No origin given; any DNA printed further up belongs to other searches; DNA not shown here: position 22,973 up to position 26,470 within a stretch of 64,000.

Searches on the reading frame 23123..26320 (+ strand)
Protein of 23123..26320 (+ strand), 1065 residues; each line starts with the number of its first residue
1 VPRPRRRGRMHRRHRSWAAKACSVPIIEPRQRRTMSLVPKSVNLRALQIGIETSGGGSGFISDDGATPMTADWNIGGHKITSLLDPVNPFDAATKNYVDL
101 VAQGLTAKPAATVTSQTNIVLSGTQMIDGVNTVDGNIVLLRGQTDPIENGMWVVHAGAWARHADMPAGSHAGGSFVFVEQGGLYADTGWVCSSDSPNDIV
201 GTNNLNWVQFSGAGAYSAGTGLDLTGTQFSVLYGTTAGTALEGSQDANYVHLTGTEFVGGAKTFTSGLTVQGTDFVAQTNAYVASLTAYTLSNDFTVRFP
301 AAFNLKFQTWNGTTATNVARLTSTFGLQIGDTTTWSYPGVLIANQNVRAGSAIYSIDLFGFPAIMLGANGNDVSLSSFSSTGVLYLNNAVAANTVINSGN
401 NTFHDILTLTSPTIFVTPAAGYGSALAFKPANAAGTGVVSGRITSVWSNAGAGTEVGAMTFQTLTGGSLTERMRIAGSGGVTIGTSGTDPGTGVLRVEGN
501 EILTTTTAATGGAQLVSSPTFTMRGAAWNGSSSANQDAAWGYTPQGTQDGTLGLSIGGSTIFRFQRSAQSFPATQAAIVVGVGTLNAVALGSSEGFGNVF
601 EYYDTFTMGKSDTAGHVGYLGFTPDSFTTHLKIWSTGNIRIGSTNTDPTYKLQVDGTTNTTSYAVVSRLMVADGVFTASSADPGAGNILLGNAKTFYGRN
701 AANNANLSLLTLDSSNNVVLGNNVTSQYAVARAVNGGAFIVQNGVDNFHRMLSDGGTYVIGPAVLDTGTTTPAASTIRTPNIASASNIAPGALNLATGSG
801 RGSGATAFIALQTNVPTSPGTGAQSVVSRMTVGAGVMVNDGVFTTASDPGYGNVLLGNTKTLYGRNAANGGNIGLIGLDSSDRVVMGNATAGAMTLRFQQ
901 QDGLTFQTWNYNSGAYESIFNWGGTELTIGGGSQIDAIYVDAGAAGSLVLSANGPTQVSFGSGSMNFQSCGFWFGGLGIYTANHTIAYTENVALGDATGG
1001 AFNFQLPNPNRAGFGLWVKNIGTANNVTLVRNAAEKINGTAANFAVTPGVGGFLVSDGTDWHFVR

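Call 12: search_protein_families(library=phrogs, proteins=[window:23123-26320:+], max_evalue=0.001)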
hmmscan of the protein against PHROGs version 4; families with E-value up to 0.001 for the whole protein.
window:23123-26320:+ (1065 aa): 7 families
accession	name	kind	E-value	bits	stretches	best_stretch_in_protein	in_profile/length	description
phrog_2647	-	head and packaging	5.3e-32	112.2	1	69-244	75-256/336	head decoration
phrog_27782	-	unknown function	7.2e-31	108.5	1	77-246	134-298/644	-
phrog_2824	-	head and packaging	3e-22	79.5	1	98-235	923-1063/1151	virion structural protein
phrog_24595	-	head and packaging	7.6e-21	75.8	1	90-246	30-182/325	virion structural protein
phrog_30390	-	unknown function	1.9e-17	64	2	123-255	545-685/766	-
phrog_11518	-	tail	3.4e-15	56.4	1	92-518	146-510/812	tail fiber protein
phrog_17264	-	unknown function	3.3e-13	50.6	1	113-192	3-83/147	-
